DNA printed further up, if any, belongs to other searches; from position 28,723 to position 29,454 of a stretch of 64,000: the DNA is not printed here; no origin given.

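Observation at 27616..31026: Block of metabolic auxiliary genes: acyl-CoA thioesterase, HAD hydrolase, AdoMetDC-like decarboxylase, IscA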

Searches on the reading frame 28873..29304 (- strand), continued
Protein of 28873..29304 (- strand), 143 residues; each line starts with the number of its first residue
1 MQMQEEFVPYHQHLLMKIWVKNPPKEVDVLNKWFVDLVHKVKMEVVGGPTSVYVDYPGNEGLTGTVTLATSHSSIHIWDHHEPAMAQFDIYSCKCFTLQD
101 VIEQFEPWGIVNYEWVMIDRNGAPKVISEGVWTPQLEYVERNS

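Call 28: search_dna_similar(query=L058:2992-3357:+, collection=phages, mode=protein, max_rows=60, max_evalue=0.01, rows=spread)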
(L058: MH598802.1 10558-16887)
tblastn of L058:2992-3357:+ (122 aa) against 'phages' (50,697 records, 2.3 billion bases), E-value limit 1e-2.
Records with a match: 13; places in all: 13; records where one place covers at least 80% of the query: 12.
Best place of each record, by identity: >=99% 1; 95-99% 1; 60-80% 6; <60% 5.
By first word of the organism name: Pelagibacter 11; uncultured 1; Synechococcus 1.
By host as written in the record: Candidatus Pelagibacter sp. HTCC7211 6; Candidatus Pelagibacter ubique HTCC1062 3; Candidatus Pelagibacter sp. FZCC0015 1; Candidatus Pelagibacter sp.FZCC0233 1; - 1; Synechococcus sp. WH8102 1.
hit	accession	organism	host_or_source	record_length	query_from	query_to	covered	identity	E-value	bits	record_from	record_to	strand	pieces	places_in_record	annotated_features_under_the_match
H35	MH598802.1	Pelagibacter phage HTVC201P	Candidatus Pelagibacter sp. FZCC0015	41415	1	122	100%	100.0%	1e-76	251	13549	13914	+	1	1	S-adenosylmethionine decarboxylase | hypothetical protein | ribonucleotide-diphosphate reductase subunit alpha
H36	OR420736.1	Pelagibacter phage HTVC304P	Candidatus Pelagibacter sp.FZCC0233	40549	1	122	100%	98.4%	6e-76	249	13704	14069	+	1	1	S-adenosylmethionine decarboxylase | hypothetical protein | ribonucleotide-diphosphate reductase subunit alpha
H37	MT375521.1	Pelagibacter phage Eistla EXVC025P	Candidatus Pelagibacter ubique HTCC1062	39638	1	122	100%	77.9%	6e-60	203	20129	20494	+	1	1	S-adenosylmethionine decarboxylase | exonuclease | ribonucleoside-diphosphate reductase alpha subunit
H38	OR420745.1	Pelagibacter phage HTVC048P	Candidatus Pelagibacter ubique HTCC1062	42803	1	121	99%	73.6%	5e-56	192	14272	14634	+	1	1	S-adenosylmethionine decarboxylase proenzyme | hypothetical protein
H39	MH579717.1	Pelagibacter phage HTVC021P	Candidatus Pelagibacter ubique HTCC1062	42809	1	121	99%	73.6%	5e-56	192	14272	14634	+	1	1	S-adenosylmethionine decarboxylase proenzyme | hypothetical protein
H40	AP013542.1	uncultured phage_MedDCM-OCT-S35-C6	metagenomic fosmid library constructed ...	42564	1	122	100%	73.0%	3e-56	192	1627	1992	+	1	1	S-adenosylmethionine decarboxylase proenzyme (TIGR03330) | hypothetical protein | ribonucleotide-diphosphate reductase subunit alpha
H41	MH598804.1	Pelagibacter phage HTVC105P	Candidatus Pelagibacter sp. HTCC7211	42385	1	120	98%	67.5%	3e-44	158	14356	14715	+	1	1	S-adenosylmethionine decarboxylase | hypothetical protein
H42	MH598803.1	Pelagibacter phage HTVC121P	Candidatus Pelagibacter sp. HTCC7211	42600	1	120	98%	65.8%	6e-42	152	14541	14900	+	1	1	S-adenosylmethionine decarboxylase | hypothetical protein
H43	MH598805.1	Pelagibacter phage HTVC109P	Candidatus Pelagibacter sp. HTCC7211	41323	1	119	98%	58.0%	1e-43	156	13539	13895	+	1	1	S-adenosylmethionine decarboxylase | hypothetical protein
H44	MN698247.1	Pelagibacter phage HTVC115P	Candidatus Pelagibacter sp. HTCC7211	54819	1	114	93%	50.0%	5e-32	123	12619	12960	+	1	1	S-adenosylmethionine decarboxylase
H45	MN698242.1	Pelagibacter phage HTVC103P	Candidatus Pelagibacter sp. HTCC7211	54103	2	119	97%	47.5%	2e-33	127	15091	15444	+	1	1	S-adenosylmethionine decarboxylase | hypothetical protein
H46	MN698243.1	Pelagibacter phage HTVC104P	Candidatus Pelagibacter sp. HTCC7211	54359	2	119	97%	47.5%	9e-33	125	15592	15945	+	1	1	S-adenosylmethionine decarboxylase | hypothetical protein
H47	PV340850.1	Synechococcus phage Sf-CH1b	Synechococcus sp. WH8102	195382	5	100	79%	28.8%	2e-3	42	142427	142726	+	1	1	S-adenosylmethionine decarboxylase | DNA polymerase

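Call 44: get_annotated_region(hit=H47, flank=300)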
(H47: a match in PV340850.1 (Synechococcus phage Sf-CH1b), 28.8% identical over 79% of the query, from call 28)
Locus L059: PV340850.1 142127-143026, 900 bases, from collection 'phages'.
description: Synechococcus phage Sf-CH1b, complete genome.
organism: Synechococcus phage Sf-CH1b (NCBI taxid 3413213)
taxonomy: Viruses
host: Synechococcus sp. WH8102; source: Petrosia ficiformis pink cortex; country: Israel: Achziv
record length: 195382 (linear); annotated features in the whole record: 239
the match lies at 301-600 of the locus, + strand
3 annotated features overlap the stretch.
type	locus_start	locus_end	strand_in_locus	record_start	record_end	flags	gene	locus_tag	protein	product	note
CDS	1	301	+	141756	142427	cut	-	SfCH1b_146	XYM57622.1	DNA polymerase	-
CDS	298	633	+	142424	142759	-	-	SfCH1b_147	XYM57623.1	S-adenosylmethionine decarboxylase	-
CDS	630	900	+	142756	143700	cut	-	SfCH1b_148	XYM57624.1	DNA polymerase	-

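Call 46: search_protein_representatives(protein=window:28873-29304:-)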
Query: 143 residues. Proteins with E-value up to 0.001 (for the whole library): 562; up to 1e-10: 290; up to 1e-30: 5. The best 150 are listed.
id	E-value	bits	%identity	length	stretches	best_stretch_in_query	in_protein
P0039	2.8e-68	245.1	77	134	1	1-133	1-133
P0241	2.9e-33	131.4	65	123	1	5-101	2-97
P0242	7.1e-32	127.0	47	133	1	10-129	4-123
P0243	1.6e-31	125.8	49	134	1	6-130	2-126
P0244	1.9e-31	125.6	58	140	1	22-122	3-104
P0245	3.6e-30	121.4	65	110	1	7-94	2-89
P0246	3.9e-30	121.3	47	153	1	10-126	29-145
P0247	2.5e-29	118.7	51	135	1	3-122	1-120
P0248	4.9e-28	114.5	42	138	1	10-124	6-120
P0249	9.6e-27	110.3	43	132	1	9-133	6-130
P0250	2.7e-26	108.8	44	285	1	11-130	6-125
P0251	7.7e-26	107.4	41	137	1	8-138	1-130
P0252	1.2e-25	106.7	60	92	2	78-133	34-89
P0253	1.9e-25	106.1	67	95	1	7-79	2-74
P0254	2.0e-25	106.0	76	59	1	85-143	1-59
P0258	2.2e-23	99.4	44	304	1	3-123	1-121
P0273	8.2e-21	91.0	37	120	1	10-121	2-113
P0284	4.6e-20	88.6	37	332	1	11-121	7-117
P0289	7.5e-20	87.9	37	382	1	8-122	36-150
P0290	8.7e-20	87.7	42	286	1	21-122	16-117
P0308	7.7e-19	84.6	34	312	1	6-125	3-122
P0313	1.7e-18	83.5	41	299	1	11-122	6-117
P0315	1.8e-18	83.4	36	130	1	10-130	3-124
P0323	3.9e-18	82.3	34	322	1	4-122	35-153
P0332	1.7e-17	80.3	41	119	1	20-131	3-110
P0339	3.3e-17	79.3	39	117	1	10-121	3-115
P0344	4.7e-17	78.8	36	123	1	10-122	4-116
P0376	2.3e-15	73.4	35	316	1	10-124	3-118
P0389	6.5e-15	71.9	31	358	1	3-120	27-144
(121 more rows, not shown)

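Call 49: predict_structure(alignment_id=A2)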
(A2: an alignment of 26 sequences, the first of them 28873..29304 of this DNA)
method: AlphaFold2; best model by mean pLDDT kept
length: 143 residues; sequences in the alignment: 26
mean_pLDDT: 90.2   pTM: 0.82
mean pLDDT of the five models: 90.2, 89.8, 88.1, 88.1, 85.1
residues with pLDDT >= 90: 110; 70-90: 21; 50-70: 9; < 50: 3
segments of 3 or more residues with pLDDT < 50: 1-3
pLDDT, mean of each block of 10 residues (from residue 1): 59 97 96 95 91 90 93 96 96 93 97 97 94 77 67
secondary structure, 60 per line:
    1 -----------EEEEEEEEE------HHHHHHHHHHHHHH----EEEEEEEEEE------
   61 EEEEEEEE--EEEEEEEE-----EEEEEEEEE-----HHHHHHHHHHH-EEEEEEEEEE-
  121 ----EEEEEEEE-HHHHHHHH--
elements in order: E12-20 H27-40 E45-54 E61-68 E71-78 E84-92 H98-108 E110-119 E125-132 H134-141
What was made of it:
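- Checked: AlphaFold model pLDDT 90 (call 49).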

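Call 52: fold_search(model_id=the predicted structure, library=pdb)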
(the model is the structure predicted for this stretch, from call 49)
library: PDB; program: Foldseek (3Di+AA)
matches with E <= 10: 1018; with E <= 0.001: 19
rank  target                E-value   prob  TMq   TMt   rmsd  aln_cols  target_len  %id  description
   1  1mhm_A                6.0e-05  1.00  0.54  0.32   5.4       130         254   12  Crystal structure of S-adenosylmethionine decarboxylase from potato (released 2002-12-11)
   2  1tmi_A                6.7e-05  1.00  0.62  0.75   3.4       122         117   14  Structure of Thermotoga maritima S63A non-processing mutant S-adenosylmethionine decarboxylase (released 2004-06-29)
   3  1tlu_A                8.4e-05  1.00  0.61  0.74   3.0       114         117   17  Crystal Structure of Thermotoga maritima S-adenosylmethionine decarboxylase (released 2004-06-29)
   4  1vr7_A                1.8e-04  1.00  0.62  0.72   3.4       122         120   16  Crystal structure of S-adenosylmethionine decarboxylase proenzyme (TM0655) from THERMOTOGA MARITIMA at 1.2 A resolutio (released 2005-03-15)
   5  1vr7_B                2.2e-04  1.00  0.61  0.73   2.9       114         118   18  Crystal structure of S-adenosylmethionine decarboxylase proenzyme (TM0655) from THERMOTOGA MARITIMA at 1.2 A resolutio (released 2005-03-15)
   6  9p1h_C                2.2e-04  1.00  0.50  0.30   7.6       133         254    9  100K human S-adenosylmethionine decarboxylase (released 2025-09-17)
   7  9p7q_A                2.3e-04  1.00  0.52  0.32   7.3       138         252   12  273K human S-adenosylmethionine decarboxylase (released 2025-09-17)
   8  9p1h_A                2.6e-04  1.00  0.50  0.30   8.5       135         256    9  100K human S-adenosylmethionine decarboxylase (released 2025-09-17)
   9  3ep3_A                2.9e-04  1.00  0.48  0.31   7.1       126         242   10  Human AdoMetDC D174N mutant with no putrescine bound (released 2008-12-23)
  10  3dz5_A                3.4e-04  1.00  0.49  0.31   6.9       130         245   10  Human AdoMetDC with covalently bound 5'-[(2-aminooxyethyl)methylamino]-5'-deoxy-8-methyladenosine (released 2009-03-10)
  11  3dz4_A                4.0e-04  1.00  0.51  0.32   6.6       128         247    8  Human AdoMetDC with 5'-[(2-carboxamidoethyl)methylamino]-5'-deoxy-8-methyladenosine (released 2009-03-10)
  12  1i72_A                4.0e-04  1.00  0.50  0.31   6.1       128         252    9  HUMAN S-ADENOSYLMETHIONINE DECARBOXYLASE WITH COVALENTLY BOUND PYRUVOYL GROUP AND COVALENTLY BOUND 5'-DEOXY-5'-[N-METH (released 2001-08-22)
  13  3dz2_A                4.0e-04  1.00  0.50  0.31   7.0       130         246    9  Human AdoMetDC with 5'-[(3-aminopropyl)methylamino]-5'deoxy-8-methyladenosine (released 2009-03-10)
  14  1i7b_A                4.7e-04  1.00  0.50  0.31   7.0       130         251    9  HUMAN S-ADENOSYLMETHIONINE DECARBOXYLASE WITH COVALENTLY BOUND PYRUVOYL GROUP AND COVALENTLY BOUND S-ADENOSYLMETHIONIN (released 2001-08-22)
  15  3dz3_A                5.6e-04  1.00  0.52  0.32   6.6       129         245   12  Human AdoMetDC F223A mutant with covalently bound S-Adenosylmethionine methyl ester (released 2009-03-10)
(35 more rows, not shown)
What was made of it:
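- On AdoMetDC superfamily (PF02675, class 1b fold): Foldseek match to 1tmi/1tlu, E about 7e-5, TM 0.75 (call 52).
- Checked: Best fold matches are T. maritima AdoMetDC 1tmi/1tlu, TM 0.75 (call 52).
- The SpeD-like protein has the AdoMetDC fold at pLDDT 90 (calls 49, 52).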

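Call 56: search_protein_families(library=pfam, proteins=[P0250, P0258, P0284, P0289, P0290, P0308, P0313, P0323, P0376, P0389], max_evalue=0.001)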
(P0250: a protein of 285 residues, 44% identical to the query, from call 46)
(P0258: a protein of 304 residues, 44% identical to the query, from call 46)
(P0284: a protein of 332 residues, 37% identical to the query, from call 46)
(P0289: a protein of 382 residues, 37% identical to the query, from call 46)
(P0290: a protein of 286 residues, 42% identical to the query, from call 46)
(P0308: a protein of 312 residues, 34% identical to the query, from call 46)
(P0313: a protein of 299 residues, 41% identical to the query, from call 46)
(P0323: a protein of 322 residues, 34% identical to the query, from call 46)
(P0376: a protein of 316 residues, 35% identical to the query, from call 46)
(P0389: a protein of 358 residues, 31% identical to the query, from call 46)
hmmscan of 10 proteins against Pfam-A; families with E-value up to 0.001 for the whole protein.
P0250 (285 aa): 1 family
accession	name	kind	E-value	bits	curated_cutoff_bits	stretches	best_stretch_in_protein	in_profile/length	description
PF02675.21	AdoMet_dc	-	4.7e-10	40.2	25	1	20-102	15-92/107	S-adenosylmethionine decarboxylase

P0258 (304 aa): 1 family
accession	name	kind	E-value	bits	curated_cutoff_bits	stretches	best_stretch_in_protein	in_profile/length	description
PF02675.21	AdoMet_dc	-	1.9e-12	47.9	25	1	24-117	16-105/107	S-adenosylmethionine decarboxylase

P0284 (332 aa): 3 families
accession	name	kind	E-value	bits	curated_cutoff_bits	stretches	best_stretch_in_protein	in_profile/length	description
PF02675.21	AdoMet_dc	-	5.6e-11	43.2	25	1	22-116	16-106/107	S-adenosylmethionine decarboxylase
PF19835.5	SegE_GIY-YIG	-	2.3e-06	28.3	25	1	121-193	13-100/123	Putative endonuclease segE, GIY-YIG domain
PF01541.30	GIY-YIG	-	7.7e-05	23.4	22.6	1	126-195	2-70/78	GIY-YIG catalytic domain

P0289 (382 aa): 3 families
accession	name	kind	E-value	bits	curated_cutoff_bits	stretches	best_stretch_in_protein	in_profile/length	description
PF02675.21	AdoMet_dc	-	4.4e-13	49.9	25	1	49-148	11-106/107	S-adenosylmethionine decarboxylase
PF19835.5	SegE_GIY-YIG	-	8e-09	36.2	25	1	152-238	13-109/123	Putative endonuclease segE, GIY-YIG domain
PF01541.30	GIY-YIG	-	0.00013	22.6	22.6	1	157-232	1-70/78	GIY-YIG catalytic domain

P0290 (286 aa): 1 family
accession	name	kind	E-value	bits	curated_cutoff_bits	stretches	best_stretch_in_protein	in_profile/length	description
PF02675.21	AdoMet_dc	-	2.1e-11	44.6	25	1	21-101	16-91/107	S-adenosylmethionine decarboxylase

P0308 (312 aa): 2 families
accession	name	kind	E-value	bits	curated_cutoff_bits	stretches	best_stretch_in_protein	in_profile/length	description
PF02675.21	AdoMet_dc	-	4.7e-10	40.2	25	1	22-104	15-92/107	S-adenosylmethionine decarboxylase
PF01541.30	GIY-YIG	-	0.00038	21.1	22.6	1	134-204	2-71/78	GIY-YIG catalytic domain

P0313 (299 aa): 1 family
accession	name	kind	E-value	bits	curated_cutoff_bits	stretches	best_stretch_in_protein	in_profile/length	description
PF02675.21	AdoMet_dc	-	2.3e-11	44.4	25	1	22-115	17-106/107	S-adenosylmethionine decarboxylase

P0323 (322 aa): 2 families
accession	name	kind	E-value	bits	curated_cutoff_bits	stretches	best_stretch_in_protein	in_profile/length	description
PF02675.21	AdoMet_dc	-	2.6e-12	47.5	25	1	57-151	16-106/107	S-adenosylmethionine decarboxylase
PF19835.5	SegE_GIY-YIG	-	0.00091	19.9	25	0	187-222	59-94/123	Putative endonuclease segE, GIY-YIG domain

P0376 (316 aa): 4 families
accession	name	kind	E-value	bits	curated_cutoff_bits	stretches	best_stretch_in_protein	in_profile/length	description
PF02675.21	AdoMet_dc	-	4e-14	53.3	25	1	19-114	16-106/107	S-adenosylmethionine decarboxylase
PF19835.5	SegE_GIY-YIG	-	2.9e-08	34.4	25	1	121-205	15-121/123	Putative endonuclease segE, GIY-YIG domain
PF01541.30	GIY-YIG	-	0.00015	22.5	22.6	1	124-193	2-70/78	GIY-YIG catalytic domain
PF07460.16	NUMOD3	-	0.00016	22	20.4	0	259-294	1-36/37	NUMOD3 motif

P0389 (358 aa): 3 families
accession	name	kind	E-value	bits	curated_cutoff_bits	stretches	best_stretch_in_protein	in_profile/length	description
PF02675.21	AdoMet_dc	-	1.2e-09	38.9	25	1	51-131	17-92/107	S-adenosylmethionine decarboxylase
PF19835.5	SegE_GIY-YIG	-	5e-06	27.2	25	0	180-227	59-106/123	Putative endonuclease segE, GIY-YIG domain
PF01541.30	GIY-YIG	-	0.00074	20.2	22.6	0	154-224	2-71/78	GIY-YIG catalytic domain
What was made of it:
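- Tried and rejected: Fusion partners of SpeD-like proteins as functional clues: these are only GIY-YIG homing endonucleases or unassigned tails (call 56).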

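Call 61: find_related_loci(query=A4, collection=genome_contigs, flank=4000)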
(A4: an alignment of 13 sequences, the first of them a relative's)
Query A4 (133 aa) in genome_contigs; peptide patterns used: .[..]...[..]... (x = any residue, [..] = any of these).
50 stretches matched a pattern; 46 encode a relative of the query (tblastn E <= 1e-3); 46 distinct loci.
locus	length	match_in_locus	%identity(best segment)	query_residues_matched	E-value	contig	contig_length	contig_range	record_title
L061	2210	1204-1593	48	1-130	4e-41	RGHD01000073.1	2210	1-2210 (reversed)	MAG: Actinomycetota bacterium isolate WB7_2xC_023 contig_100_72, whole genome shotgun sequence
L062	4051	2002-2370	52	9-131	1e-39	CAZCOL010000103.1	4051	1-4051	MAG TPA_asm: uncultured Ferruginibacter sp. isolate SRP193358_co1_595 genome assembly, contig: NODE_72585_length_4051_co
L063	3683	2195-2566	49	9-132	5e-39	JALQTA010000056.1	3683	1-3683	MAG: Candidatus Paceibacterota bacterium isolate BSH.5 NODE_56_length_3683_cov_3.052967, whole genome shotgun sequence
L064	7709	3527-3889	49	10-130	1e-38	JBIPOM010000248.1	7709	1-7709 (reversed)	MAG: Flavobacterium sp. isolate ME2014-06-18_3300034117_group5_bin140 Rohwer_bin879_scaffold_7634_c1, whole genome shotg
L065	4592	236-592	45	10-128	8e-35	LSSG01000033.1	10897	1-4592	MAG: Thermoplasmatales archaeon SG8-52-3 WOR_8-12_24591, whole genome shotgun sequence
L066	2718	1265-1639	42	3-124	4e-34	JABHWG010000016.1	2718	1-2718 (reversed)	MAG: Pelagibacteraceae bacterium isolate SI047_bin126 k141_1208477, whole genome shotgun sequence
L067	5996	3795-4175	43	1-124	7e-34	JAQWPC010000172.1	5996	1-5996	MAG: Alphaproteobacteria bacterium isolate cluster2_bin.218 k141_1830360, whole genome shotgun sequence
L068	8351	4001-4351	42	10-124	1e-32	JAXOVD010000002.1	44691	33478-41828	MAG: Alphaproteobacteria bacterium isolate HIMB59-SPSalt HIMB59-SPSalt-C2, whole genome shotgun sequence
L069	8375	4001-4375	42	3-124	5e-33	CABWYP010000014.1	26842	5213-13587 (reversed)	MAG: uncultured Alphaproteobacteria bacterium isolate AG-313-A14 genome assembly, contig: AG-313-A14_NODE_14, whole geno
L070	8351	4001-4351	41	10-124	3e-32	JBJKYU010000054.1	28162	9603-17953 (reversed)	MAG: Alphaproteobacteria bacterium isolate LRMED-202 HIMB59-LRMED-202-C5519, whole genome shotgun sequence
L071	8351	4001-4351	41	10-124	4e-32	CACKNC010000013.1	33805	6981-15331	MAG: uncultured Alphaproteobacteria bacterium isolate AG-457-A08 genome assembly, contig: AG-457-A08_NODE_13, whole geno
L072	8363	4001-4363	41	3-120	9e-32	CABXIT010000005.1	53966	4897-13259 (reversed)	MAG: uncultured Alphaproteobacteria bacterium isolate AG-319-D07 genome assembly, contig: AG-319-D07_NODE_5, whole genom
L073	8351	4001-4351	41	10-124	1e-31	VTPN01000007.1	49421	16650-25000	MAG: Pelagibacteraceae bacterium isolate CP.5 NODE_61_length_49421_cov_7.386177, whole genome shotgun sequence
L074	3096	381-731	40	10-124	1e-31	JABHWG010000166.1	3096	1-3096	MAG: Pelagibacteraceae bacterium isolate SI047_bin126 k141_705044, whole genome shotgun sequence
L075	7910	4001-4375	39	2-124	1e-31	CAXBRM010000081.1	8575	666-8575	MAG TPA_asm: uncultured Rhodospirillales bacterium isolate SRR1182512_binner123_Refined_1 genome assembly, contig: ERZ29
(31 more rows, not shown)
